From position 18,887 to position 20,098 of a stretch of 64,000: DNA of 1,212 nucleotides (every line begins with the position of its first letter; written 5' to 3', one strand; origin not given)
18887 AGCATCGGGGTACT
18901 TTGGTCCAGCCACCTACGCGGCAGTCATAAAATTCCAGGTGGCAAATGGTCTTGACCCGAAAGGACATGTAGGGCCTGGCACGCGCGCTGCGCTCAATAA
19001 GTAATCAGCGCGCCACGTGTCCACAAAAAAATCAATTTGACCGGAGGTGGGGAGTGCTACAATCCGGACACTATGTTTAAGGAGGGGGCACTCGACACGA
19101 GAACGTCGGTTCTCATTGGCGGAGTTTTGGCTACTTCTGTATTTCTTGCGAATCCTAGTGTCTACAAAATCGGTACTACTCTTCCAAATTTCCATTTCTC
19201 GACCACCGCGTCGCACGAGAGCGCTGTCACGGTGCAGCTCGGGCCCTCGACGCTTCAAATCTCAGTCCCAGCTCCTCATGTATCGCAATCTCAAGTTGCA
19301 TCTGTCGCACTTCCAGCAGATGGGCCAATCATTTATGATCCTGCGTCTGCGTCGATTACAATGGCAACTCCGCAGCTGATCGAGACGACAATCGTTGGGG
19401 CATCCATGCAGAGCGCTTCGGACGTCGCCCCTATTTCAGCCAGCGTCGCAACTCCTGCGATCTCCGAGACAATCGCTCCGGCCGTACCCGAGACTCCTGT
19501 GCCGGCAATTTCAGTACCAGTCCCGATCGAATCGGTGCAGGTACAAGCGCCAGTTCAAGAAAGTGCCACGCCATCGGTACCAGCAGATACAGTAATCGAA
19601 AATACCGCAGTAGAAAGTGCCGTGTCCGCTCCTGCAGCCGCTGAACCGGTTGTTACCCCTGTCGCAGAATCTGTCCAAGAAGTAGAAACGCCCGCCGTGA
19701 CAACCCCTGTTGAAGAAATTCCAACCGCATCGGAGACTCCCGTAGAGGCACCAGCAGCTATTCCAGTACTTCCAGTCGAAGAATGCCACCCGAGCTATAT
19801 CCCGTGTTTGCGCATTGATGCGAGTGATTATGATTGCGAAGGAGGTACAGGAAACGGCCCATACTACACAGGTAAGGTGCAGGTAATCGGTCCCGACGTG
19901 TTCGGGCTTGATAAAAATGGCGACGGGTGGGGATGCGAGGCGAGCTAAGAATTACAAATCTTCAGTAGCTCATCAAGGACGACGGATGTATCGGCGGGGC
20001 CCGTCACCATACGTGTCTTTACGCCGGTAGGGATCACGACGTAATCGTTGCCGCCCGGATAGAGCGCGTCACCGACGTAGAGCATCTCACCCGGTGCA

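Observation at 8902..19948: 11-kb island of secreted proteins with peptidoglycan-binding domains: giant Cna-B-repeat protein, FN3-, Ig-like-, SH3b-, CAP- and Excalibur-domain proteins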

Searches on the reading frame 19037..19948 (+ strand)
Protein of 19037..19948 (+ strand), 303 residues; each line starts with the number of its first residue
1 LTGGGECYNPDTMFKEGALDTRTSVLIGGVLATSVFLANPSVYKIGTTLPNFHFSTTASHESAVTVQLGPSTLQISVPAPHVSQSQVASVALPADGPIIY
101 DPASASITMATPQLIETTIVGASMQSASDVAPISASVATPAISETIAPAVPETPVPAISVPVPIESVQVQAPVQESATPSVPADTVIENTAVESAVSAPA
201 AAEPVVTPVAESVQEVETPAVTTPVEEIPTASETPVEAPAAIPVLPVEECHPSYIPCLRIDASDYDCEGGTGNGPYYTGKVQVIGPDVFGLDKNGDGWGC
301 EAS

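Call 4: search_protein_families(library=pfam, proteins=[window:19037-19948:+], max_evalue=0.01)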
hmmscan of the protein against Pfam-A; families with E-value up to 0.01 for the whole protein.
window:19037-19948:+ (303 aa): 0 families

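Call 6: search_protein_families(library=pfam, proteins=[window:19037-19948:+], max_evalue=10)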
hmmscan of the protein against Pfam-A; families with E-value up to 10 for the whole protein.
window:19037-19948:+ (303 aa): 1 family
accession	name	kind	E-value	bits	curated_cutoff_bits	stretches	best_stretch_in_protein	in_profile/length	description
PF12764.12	Gly-rich_Ago1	-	0.032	15.4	25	1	28-88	24-85/108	Glycine-rich region of argonaut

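Call 31: search_protein_families(library=ncbifam, proteins=[window:19037-19948:+], max_evalue=0.01)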
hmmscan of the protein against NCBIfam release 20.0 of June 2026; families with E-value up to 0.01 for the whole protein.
window:19037-19948:+ (303 aa): 0 families

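Call 38: search_solved_structures(query=window:19037-19948:+, max_evalue=10, show_alignments=2)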
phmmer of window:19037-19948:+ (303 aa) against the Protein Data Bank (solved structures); distinct sequences matched with E-value up to 10: 0.
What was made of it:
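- On Excalibur (PF05901, protein G): No Pfam hit at E<=10 and no PDB hit (calls 6, 38).
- Checked: Excalibur for G: no Pfam or PDB hit (calls 6, 38).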
